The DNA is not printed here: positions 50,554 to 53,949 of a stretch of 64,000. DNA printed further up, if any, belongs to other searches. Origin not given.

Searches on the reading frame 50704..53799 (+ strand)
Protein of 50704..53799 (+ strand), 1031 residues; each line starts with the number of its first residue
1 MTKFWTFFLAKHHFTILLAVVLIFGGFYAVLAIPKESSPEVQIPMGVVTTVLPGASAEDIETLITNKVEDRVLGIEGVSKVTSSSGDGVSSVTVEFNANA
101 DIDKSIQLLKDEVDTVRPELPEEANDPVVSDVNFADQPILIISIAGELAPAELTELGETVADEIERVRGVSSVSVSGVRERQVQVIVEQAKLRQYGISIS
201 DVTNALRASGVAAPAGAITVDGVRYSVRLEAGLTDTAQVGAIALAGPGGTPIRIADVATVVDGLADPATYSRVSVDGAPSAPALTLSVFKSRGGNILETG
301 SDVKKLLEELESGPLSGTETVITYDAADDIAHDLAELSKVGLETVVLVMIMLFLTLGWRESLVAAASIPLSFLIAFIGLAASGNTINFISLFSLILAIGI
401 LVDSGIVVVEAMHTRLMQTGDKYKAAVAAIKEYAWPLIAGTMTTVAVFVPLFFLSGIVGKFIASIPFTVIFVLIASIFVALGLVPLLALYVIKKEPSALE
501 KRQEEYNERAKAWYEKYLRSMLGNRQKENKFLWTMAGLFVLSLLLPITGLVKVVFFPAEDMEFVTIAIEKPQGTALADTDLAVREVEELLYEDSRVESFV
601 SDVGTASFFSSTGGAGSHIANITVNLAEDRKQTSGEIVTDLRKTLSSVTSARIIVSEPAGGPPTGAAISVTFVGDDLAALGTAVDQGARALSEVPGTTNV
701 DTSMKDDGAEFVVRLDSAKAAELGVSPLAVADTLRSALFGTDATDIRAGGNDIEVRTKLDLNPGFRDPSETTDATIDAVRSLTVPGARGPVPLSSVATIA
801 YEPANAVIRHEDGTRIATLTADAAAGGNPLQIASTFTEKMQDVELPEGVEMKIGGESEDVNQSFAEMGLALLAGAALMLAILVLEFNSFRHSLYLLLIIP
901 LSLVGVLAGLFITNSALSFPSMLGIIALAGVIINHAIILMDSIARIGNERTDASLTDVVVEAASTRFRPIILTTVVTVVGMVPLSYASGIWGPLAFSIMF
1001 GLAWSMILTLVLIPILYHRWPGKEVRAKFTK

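Call 12: search_protein_families(library=pfam, proteins=[window:50704-53799:+], max_evalue=0.001)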
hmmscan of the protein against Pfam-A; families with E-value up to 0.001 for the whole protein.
window:50704-53799:+ (1031 aa): 2 families
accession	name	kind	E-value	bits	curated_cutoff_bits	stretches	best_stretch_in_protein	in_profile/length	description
PF00873.25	ACR_tran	-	8.7e-189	630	28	1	5-1017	2-1017/1021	AcrB/AcrD/AcrF family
PF02355.23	SecD_SecF_C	-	0.0004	20.3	20.5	0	860-1005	25-171/189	Protein export membrane protein SecD/SecF, C-terminal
